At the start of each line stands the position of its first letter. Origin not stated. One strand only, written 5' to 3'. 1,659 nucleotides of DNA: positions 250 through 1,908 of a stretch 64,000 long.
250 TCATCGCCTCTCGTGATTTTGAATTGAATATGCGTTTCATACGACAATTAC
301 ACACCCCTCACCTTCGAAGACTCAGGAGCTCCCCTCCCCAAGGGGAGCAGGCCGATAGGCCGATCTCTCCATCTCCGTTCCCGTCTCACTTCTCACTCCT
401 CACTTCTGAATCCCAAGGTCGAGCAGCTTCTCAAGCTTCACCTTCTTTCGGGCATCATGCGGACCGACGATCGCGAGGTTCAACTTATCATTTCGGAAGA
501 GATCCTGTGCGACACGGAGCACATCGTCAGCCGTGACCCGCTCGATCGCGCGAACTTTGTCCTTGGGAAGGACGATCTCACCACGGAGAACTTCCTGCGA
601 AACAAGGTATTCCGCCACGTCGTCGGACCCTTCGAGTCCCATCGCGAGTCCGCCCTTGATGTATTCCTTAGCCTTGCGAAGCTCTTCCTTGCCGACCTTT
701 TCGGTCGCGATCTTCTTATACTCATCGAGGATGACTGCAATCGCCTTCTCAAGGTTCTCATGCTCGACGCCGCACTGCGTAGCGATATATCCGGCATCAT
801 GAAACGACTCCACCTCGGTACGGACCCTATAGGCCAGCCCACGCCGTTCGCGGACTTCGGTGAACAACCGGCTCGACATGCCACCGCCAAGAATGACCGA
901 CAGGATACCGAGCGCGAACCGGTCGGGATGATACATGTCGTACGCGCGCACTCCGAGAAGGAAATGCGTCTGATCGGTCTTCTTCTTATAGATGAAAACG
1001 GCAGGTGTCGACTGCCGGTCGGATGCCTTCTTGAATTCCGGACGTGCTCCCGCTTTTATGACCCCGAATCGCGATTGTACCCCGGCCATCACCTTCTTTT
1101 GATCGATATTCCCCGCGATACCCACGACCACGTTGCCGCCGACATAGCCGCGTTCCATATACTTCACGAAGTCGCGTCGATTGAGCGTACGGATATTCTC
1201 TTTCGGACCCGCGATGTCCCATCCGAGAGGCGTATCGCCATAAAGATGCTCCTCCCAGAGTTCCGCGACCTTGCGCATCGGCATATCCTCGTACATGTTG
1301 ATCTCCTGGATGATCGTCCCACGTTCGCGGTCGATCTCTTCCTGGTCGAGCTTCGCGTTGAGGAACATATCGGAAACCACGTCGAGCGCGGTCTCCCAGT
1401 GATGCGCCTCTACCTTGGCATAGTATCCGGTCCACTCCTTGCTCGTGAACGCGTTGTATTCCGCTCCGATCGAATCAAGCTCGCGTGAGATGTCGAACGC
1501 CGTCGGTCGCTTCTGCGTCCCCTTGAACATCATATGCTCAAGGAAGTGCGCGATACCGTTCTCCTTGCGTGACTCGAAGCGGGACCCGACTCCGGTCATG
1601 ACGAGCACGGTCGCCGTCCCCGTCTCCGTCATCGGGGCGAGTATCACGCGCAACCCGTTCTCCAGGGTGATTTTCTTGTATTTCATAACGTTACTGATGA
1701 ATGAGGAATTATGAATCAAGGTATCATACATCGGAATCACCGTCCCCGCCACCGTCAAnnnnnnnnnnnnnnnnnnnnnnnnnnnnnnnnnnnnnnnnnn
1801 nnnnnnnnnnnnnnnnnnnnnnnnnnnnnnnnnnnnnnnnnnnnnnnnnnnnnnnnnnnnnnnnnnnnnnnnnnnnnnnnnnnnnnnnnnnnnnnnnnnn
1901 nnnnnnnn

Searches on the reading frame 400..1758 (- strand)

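Call 47: search_protein_families(library=pfam, proteins=[window:400-1758:-], max_evalue=0.001)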
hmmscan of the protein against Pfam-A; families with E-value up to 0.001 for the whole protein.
window:400-1758:- (452 aa): 2 families
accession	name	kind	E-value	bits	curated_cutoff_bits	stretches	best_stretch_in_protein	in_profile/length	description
PF05193.26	Peptidase_M16_C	-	3.9e-40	138.1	23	1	192-365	2-179/181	Peptidase M16 inactive domain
PF00675.25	Peptidase_M16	-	1.3e-38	132.7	22.3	1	38-186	2-149/149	Insulinase (Peptidase family M16)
